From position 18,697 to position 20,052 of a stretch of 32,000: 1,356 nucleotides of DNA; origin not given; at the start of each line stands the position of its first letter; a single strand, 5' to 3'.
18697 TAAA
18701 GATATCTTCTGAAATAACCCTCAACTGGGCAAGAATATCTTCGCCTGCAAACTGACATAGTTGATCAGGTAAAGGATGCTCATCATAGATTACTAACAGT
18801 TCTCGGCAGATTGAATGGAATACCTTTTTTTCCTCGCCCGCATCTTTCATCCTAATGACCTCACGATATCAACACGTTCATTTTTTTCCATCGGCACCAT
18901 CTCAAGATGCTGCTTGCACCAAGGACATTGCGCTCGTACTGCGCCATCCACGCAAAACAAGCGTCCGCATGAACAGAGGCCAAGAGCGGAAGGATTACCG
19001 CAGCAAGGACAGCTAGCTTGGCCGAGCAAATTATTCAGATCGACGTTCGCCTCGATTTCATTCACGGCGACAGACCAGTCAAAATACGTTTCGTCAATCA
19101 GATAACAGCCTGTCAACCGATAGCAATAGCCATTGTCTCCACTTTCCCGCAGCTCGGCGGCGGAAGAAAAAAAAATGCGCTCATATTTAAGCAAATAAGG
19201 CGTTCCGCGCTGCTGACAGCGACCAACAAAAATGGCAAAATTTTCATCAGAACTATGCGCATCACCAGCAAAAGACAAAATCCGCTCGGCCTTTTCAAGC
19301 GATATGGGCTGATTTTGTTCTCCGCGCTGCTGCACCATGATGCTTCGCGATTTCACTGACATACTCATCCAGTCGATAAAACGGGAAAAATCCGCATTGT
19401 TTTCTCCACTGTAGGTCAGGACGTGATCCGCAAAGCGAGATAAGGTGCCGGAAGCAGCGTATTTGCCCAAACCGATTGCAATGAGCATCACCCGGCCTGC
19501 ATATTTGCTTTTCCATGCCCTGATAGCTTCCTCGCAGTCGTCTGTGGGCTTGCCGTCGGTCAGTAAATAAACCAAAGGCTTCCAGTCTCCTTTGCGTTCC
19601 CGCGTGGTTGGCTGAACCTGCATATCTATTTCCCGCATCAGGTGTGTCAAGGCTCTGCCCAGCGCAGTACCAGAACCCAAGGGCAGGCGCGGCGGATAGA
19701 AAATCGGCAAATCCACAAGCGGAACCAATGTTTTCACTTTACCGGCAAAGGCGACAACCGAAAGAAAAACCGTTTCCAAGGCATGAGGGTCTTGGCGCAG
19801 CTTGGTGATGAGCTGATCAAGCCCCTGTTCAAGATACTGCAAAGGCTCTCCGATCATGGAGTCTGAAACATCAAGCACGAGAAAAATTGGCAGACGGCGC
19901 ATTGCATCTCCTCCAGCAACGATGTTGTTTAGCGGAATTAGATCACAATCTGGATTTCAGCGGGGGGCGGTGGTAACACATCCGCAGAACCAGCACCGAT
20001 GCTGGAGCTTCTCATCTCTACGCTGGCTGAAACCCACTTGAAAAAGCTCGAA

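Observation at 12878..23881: Ten-gene composite operon with TerD x2, TerY-vWA x3, AIM24, PP2C, kinase and Ca2+ P-type ATPase, but no TerA/B/C/TelA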

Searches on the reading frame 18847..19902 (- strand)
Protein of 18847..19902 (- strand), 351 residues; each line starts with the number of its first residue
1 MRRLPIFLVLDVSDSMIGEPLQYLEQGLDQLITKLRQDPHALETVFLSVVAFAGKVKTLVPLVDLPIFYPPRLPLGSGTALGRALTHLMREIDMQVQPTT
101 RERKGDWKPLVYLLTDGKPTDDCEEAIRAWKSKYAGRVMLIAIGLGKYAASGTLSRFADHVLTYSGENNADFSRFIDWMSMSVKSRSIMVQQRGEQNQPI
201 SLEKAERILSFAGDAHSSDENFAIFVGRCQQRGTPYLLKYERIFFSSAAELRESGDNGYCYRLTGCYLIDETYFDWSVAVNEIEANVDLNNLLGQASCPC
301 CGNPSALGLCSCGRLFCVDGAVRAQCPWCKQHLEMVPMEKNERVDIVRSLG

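Call 3: search_protein_families(library=pfam, proteins=[window:18847-19902:-], max_evalue=0.01)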
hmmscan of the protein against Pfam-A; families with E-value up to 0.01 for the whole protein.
window:18847-19902:- (351 aa): 3 families
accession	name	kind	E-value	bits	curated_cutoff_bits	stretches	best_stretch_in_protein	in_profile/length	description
PF15616.11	TerY_C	-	2.4e-36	125.1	28.4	1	219-351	1-129/129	TerY-C metal binding domain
PF00092.34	VWA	-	6.1e-10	40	23.8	1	6-158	2-151/174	von Willebrand factor type A domain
PF13519.12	VWA_2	-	0.00014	22.9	27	1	7-117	2-106/107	von Willebrand factor type A domain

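Call 4: search_protein_families(library=padloc, proteins=[window:18847-19902:-], max_evalue=0.01)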
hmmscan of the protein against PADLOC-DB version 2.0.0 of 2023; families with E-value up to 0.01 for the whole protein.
window:18847-19902:- (351 aa): 0 families

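Call 12: find_encoding_contigs(protein=window:18847-19902:-, flank=10000, max_places=6)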
Protein window:18847-19902:- (351 aa): 4 contigs read that carry it; 2 places shown.
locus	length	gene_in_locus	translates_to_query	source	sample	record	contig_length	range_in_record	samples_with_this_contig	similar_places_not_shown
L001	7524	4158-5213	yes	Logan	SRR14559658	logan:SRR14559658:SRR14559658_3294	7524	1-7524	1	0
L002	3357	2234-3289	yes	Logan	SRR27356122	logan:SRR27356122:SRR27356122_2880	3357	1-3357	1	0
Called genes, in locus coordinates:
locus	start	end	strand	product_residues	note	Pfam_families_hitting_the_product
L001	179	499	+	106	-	-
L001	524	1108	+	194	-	PF02342:TerD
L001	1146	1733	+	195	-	PF02342:TerD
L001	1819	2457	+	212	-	PF00092:VWA, PF13519:VWA_2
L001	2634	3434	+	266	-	PF01987:AIM24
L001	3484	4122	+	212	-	PF00092:VWA, PF13519:VWA_2 (weak)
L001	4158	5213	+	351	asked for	PF00092:VWA, PF15616:TerY_C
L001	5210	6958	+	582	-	PF13672:PP2C_2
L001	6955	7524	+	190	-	?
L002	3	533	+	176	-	?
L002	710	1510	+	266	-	PF01987:AIM24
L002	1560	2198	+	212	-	PF00092:VWA, PF13519:VWA_2 (weak)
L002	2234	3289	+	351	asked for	PF00092:VWA, PF15616:TerY_C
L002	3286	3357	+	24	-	?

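Call 14: find_homologous_proteins(query=window:18847-19902:-, max_evalue=1e-10)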
Query window:18847-19902:- (351 aa): 1875 proteins with E <= 1e-10 among 4766 candidates; the best 120 are listed.
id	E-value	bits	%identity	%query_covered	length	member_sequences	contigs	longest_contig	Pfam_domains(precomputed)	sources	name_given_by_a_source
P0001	4.1e-239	811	100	100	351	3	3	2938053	PF15616.12,PF00092.35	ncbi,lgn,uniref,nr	ncbi:MAG: putative conserved protein YegL, contains vWA domain of TerY type [Candidatus Electronema 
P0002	2.7e-196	670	81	100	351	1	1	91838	PF15616.12,PF00092.35,PF13519.13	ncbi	-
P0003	1.7e-185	634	77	100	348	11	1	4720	PF15616.12,PF00092.35,PF13519.13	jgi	jgi:uncharacterized protein YegL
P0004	1.8e-182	624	76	100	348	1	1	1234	PF15616.12,PF00092.35,PF13519.13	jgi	jgi:uncharacterized protein YegL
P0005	2.0e-177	608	72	100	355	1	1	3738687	PF15616.12,PF00092.35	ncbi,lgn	ncbi:MAG: TerY-C metal binding domain-containing protein [Candidatus Electrothrix sp. YB6]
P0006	9.8e-174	596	73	100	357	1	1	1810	PF15616.12,PF00092.35,PF13519.13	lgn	-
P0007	2.3e-173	594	73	100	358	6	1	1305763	PF15616.12,PF00092.35,PF13519.13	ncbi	ncbi:Putative conserved protein YegL, contains vWA domain of TerY type [Candidatus Electrothrix aarh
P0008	1.6e-171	588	71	100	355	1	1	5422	PF15616.12,PF00092.35,PF13519.13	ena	-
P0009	1.6e-171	588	71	100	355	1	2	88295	PF15616.12,PF00092.35,PF13519.13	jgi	jgi:uncharacterized protein YegL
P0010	5.0e-171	587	72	100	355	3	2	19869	PF15616.12,PF00092.35,PF13519.13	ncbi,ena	-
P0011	8.2e-171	586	73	100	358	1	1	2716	PF15616.12,PF00092.35,PF13519.13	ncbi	-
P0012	2.2e-168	578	72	100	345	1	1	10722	PF15616.12,PF00092.35,PF13519.13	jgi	jgi:uncharacterized protein YegL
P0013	3.3e-151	522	63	100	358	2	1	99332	PF15616.12,PF00092.35,PF13519.13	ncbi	-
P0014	5.1e-149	514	63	100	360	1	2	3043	PF15616.12,PF00092.35,PF13519.13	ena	-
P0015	1.2e-133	464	57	100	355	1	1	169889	PF15616.12,PF00092.35,PF13519.13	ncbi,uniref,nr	ncbi:Tellurium resistance protein [Desulfamplus magnetovallimortis]|uniref:Tellurium resistance prot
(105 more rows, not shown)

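Call 17: find_related_loci(query=A1, collection=genome_contigs, flank=10000)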
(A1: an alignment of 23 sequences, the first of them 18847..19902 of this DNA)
Query A1 (351 aa) in genome_contigs; peptide patterns used: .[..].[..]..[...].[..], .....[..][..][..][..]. (x = any residue, [..] = any of these).
599 stretches matched a pattern (row limit reached: there are more); 565 encode a relative of the query (tblastn E <= 1e-3); the best 80 are kept; 80 distinct loci.
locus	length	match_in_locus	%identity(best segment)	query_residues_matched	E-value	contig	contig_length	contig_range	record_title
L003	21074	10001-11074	72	1-351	1e-178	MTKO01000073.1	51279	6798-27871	Candidatus Electrothrix aarhusensis isolate MCF Contig22, whole genome shotgun sequence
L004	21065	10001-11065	57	1-351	6e-138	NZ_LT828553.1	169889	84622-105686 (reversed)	Desulfamplus magnetovallimortis isolate PRJEB14757, whole genome shotgun sequence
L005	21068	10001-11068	53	1-351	6e-131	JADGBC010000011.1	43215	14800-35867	MAG: Desulfamplus sp. isolate nS315bin3 nS315_bin3_NODE_11_length_43215_cov_13.398905, whole genome shotgun sequence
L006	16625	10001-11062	51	1-351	2e-122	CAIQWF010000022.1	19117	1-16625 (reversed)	MAG: uncultured proteobacterium isolate LaPlata_bin-4072 genome assembly, contig: bin-4072:022/265, whole genome shotgun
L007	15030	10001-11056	48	1-351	5e-104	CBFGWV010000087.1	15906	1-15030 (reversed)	MAG TPA_asm: uncultured Candidatus Competibacteraceae bacterium isolate SRR17295757_concoct_136 genome assembly, contig:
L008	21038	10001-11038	48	1-351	2e-102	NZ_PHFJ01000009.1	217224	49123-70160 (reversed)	Proteus penneri strain ATCC 33519 Scaffold8_1, whole genome shotgun sequence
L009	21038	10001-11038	48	1-351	2e-101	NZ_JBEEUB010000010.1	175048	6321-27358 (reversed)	Proteus hauseri strain fly-1077 contig00010, whole genome shotgun sequence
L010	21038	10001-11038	47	1-351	2e-100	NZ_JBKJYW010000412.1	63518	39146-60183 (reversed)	MAG: Serratia sp. (in: enterobacteria) isolate swi_bin.219 k127_11607808, whole genome shotgun sequence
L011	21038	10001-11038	47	1-351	2e-100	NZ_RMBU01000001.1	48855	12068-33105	Pectobacterium versatile strain CFBP6051 Pectobacterium_sp._CFBP6051_contig_1, whole genome shotgun sequence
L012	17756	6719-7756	47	1-351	3e-100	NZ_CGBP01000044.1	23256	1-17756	Yersinia similis strain Y228, whole genome shotgun sequence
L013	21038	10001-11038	46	1-351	6e-100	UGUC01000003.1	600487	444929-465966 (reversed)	Providencia stuartii strain NCTC11800 genome assembly, contig: ERS513146SCcontig000003, whole genome shotgun sequence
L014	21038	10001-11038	47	1-351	9e-100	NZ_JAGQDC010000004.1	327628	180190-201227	Serratia silvae strain Arafor3 NODE_4_covk_46.163913_covr_97.13597, whole genome shotgun sequence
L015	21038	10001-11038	47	1-351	7e-100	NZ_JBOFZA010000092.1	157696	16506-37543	MAG: Serratia sp. (in: enterobacteria) isolate WFFMC_MAG_486 k139_77512_flag=1_multi=70.9822_len=157696, whole genome sh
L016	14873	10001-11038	47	1-351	2e-99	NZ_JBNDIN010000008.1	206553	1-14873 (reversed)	Serratia sp. 2723 Ga0501506_08, whole genome shotgun sequence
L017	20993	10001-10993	47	1-332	3e-99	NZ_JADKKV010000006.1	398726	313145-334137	MAG: Thermomonas sp. isolate Viby_18-Q3-R106-67_BATAC.53 tig00591546-10-3983760, whole genome shotgun sequence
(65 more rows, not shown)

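Call 25: find_encoding_contigs(protein=P0002, flank=10000, max_places=3)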
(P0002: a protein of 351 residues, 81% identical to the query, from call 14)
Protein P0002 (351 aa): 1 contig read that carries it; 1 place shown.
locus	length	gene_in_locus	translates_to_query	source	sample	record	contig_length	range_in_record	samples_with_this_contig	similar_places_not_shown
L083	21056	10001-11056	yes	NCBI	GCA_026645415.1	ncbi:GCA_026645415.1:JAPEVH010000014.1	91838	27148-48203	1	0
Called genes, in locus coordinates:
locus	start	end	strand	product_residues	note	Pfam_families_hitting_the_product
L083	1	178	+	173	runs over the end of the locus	PF00293:NUDIX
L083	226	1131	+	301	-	PF11845:Tll0287-like, PF00672:HAMP (faint)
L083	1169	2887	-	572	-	-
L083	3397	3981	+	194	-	PF02342:TerD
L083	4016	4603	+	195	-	PF02342:TerD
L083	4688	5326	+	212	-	PF00092:VWA, PF13519:VWA_2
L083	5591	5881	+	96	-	PF18765:Polbeta, PF01909:NTP_transf_2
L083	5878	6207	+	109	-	PF01934:HepT-like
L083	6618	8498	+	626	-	PF13289:SIR2_2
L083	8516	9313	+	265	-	PF01987:AIM24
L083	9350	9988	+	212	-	PF00092:VWA, PF13519:VWA_2 (weak)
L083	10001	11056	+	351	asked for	PF00092:VWA, PF13519:VWA_2 (weak), PF15616:TerY_C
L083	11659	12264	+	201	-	PF00041:fn3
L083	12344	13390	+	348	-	PF00145:DNA_methylase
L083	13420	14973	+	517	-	PF13226:DUF4034, PF13431:TPR_17 (faint), PF07719:TPR_2 (faint), PF13181:TPR_8 (faint), PF13371:TPR_9 (faint), PF13414:TPR_11 (faint)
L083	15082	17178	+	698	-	PF02463:SMC_N, PF11398:DUF2813 (faint), PF13175:AAA_15, PF13476:AAA_23, PF13304:AAA_21, PF20469:OLD-like_TOPRIM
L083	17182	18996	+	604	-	PF00580:UvrD-helicase, PF13245:AAA_19, PF13361:UvrD_C (weak)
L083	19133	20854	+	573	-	PF13672:PP2C_2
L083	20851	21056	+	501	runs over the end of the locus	PF00069:Pkinase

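Call 26: find_encoding_contigs(protein=P0005, flank=10000, max_places=3)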
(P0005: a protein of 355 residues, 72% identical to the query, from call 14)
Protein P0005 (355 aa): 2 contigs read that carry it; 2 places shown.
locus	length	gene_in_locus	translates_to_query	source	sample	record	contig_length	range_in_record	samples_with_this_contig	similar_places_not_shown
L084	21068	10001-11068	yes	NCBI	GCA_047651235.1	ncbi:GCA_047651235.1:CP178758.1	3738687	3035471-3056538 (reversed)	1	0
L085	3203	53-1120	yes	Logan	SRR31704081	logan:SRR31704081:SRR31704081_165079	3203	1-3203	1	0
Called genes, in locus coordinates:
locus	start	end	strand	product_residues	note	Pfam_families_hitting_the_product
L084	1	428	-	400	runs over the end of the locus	PF02130:YbeY, PF03740:PdxJ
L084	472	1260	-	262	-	PF00290:Trp_syntA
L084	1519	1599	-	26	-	PF20042:DUF6444 (weak)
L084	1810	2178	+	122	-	-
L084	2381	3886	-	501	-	PF03631:Virul_fac_BrkB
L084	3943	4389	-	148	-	-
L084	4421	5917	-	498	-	PF23473:LysM3_LYK4_5 (faint), PF01464:SLT, PF01476:LysM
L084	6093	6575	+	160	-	PF00293:NUDIX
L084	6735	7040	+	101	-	PF05546:She9_MDM33 (weak), PF06005:ZapB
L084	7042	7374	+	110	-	PF05164:ZapA (weak)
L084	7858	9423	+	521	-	PF12072:RNase_Y_N, PF00013:KH_1, PF22891:KH_PNO1_2nd (weak), PF08668:HDOD (faint), PF01966:HD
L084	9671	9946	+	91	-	PF07592:DDE_Tnp_ISAZ013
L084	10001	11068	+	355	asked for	PF00092:VWA, PF15616:TerY_C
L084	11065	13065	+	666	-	PF13672:PP2C_2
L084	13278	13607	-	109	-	-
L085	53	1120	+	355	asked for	PF00092:VWA, PF15616:TerY_C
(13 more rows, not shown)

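Call 29: search_protein_families(library=pfam, proteins=[L003:4542-4844:+, L003:7182-8459:+, L003:13341-13868:-, L003:12982-13344:-, L003:15736-16215:+, L003:16271-17452:+, L003:17510-18523:+, L003:18564-19556:+, L003:2390-4651:-, L003:1152-2393:-], max_evalue=0.01)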
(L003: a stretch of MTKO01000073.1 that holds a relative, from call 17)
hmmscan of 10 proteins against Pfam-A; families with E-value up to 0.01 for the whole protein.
L003:4542-4844:+ (100 aa): 0 families

L003:7182-8459:+ (425 aa): 2 families
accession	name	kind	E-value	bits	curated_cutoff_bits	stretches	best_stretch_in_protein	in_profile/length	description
PF02342.23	TerD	-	2.8e-44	151.3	25.3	1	1-179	1-187/187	TerD domain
PF13588.12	HSDR_N_2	-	3.1e-08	34.1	25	1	238-331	2-100/110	Type I restriction enzyme R protein N terminus (HSDR_N)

L003:13341-13868:- (175 aa): 0 families

L003:12982-13344:- (120 aa): 0 families

L003:15736-16215:+ (159 aa): 1 family
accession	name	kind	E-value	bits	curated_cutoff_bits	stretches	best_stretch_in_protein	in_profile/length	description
PF04608.18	PgpA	-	3.7e-35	121.4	28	1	9-152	3-140/141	Phosphatidylglycerophosphatase A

L003:16271-17452:+ (393 aa): 1 family
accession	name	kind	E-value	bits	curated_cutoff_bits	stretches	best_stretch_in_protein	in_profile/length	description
PF01699.29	Na_Ca_ex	-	1.3e-31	110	24.9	2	199-348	2-150/151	Sodium/calcium exchanger protein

L003:17510-18523:+ (337 aa): 1 family
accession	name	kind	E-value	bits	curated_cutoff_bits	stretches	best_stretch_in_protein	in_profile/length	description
PF15609.12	PRTase_2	-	1.4e-22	80.6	28.8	1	9-171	8-168/188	Phosphoribosyl transferase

L003:18564-19556:+ (330 aa): 2 families
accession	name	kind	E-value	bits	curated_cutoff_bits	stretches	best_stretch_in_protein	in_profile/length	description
PF11202.14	StiP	-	3.5e-23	82.6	28.7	1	61-215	50-215/245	Tellurite-like stress resistance cysteine protease StiP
PF14681.12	UPRTase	-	0.0049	16.8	27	1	87-160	59-134/206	Uracil phosphoribosyltransferase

L003:2390-4651:- (753 aa): 4 families
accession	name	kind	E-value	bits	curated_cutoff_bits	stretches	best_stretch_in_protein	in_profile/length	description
PF08308.17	PEGA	-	1.5e-33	115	20.8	3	463-533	3-69/71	PEGA domain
PF13620.12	CarboxypepD_reg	-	2.6e-14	53.8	32.3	0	210-239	44-74/82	Carboxypeptidase regulatory-like domain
PF13715.12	CarbopepD_reg_2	-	2.3e-05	24.8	32.2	0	634-680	36-83/88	CarboxypepD_reg-like domain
PF22820.2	TcaA_3rd_4th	-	0.00083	19.7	27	0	464-485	5-26/73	TcaA protein 3rd/4th domain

L003:1152-2393:- (413 aa): 1 family
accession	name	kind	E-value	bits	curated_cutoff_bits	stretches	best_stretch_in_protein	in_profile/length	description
PF00691.25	OmpA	-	2.3e-11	44.3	27.2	1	300-397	2-94/98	OmpA family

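Call 31: search_protein_families(library=ncbifam, proteins=[window:18847-19902:-], max_evalue=0.001)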
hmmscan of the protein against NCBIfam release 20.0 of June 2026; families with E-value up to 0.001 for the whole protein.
window:18847-19902:- (351 aa): 0 families

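Call 34: search_dna_similar(query=window:18847-19902:-, collection=plasmids, mode=protein, max_rows=12, rows=spread)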
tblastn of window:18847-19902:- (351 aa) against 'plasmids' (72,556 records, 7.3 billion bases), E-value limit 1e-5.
Records with a match: 2330; places in all: 6834; records where one place covers at least 80% of the query: 2241.
Best place of each record, by identity: <60% 2330.
By first word of the organism name: Klebsiella 1001; Escherichia 442; Enterobacter 354; Salmonella 350; Citrobacter 65; Raoultella 20; Leclercia 14; Pseudomonas 9; Rhizobium 8; Serratia 7; and 35 more.
By predicted mobility (MOB-suite, as given by PLSDB): conjugative 1572; non-mobilizable 714; mobilizable 44.
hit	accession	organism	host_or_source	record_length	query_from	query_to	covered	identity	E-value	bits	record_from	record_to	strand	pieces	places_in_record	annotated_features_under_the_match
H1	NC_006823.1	Aromatoleum aromaticum EbN1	-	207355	1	351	100%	47.9%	1e-95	317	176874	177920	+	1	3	TerY-C metal binding domain-containing protein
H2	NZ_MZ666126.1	Salmonella enterica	-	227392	1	351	100%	46.5%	5e-94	313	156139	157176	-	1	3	TerY-C metal binding domain-containing protein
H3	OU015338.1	Salmonella enterica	Homo sapiens,feces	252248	1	351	100%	46.5%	5e-94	313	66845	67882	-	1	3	none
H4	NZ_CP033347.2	Salmonella enterica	-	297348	1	351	100%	46.5%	5e-94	313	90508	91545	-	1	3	TerY-C metal binding domain-containing protein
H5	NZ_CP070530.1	Enterobacter hormaechei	Homo sapiens,Sputum-aspirate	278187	1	351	100%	45.9%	5e-93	310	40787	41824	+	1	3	TerY-C metal binding domain-containing protein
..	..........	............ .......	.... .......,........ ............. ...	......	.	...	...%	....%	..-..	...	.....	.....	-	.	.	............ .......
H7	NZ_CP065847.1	Klebsiella quasipneumoniae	Homo sapiens,urine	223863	1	351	100%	44.4%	5e-92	307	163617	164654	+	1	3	TerY-C metal binding domain-containing protein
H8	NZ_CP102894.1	Klebsiella quasipneumoniae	animal,mixed culture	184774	1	351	100%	44.0%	4e-92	308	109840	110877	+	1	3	TerY-C metal binding domain-containing protein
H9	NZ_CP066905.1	Klebsiella pneumoniae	Homo sapiens,Tracheal intubation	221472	1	351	100%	44.0%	4e-92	308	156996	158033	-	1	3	TerY-C metal binding domain-containing protein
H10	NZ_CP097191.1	Klebsiella pneumoniae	Homo sapiens,urine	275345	1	351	100%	44.0%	4e-92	308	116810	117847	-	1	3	TerY-C metal binding domain-containing protein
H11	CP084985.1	Klebsiella pneumoniae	Homo sapiens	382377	1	351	100%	44.0%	4e-92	308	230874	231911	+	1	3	hypothetical protein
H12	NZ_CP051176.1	Ralstonia solanacearum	Whole organism,tomato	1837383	3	126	35%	31.5%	6e-9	65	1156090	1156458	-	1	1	none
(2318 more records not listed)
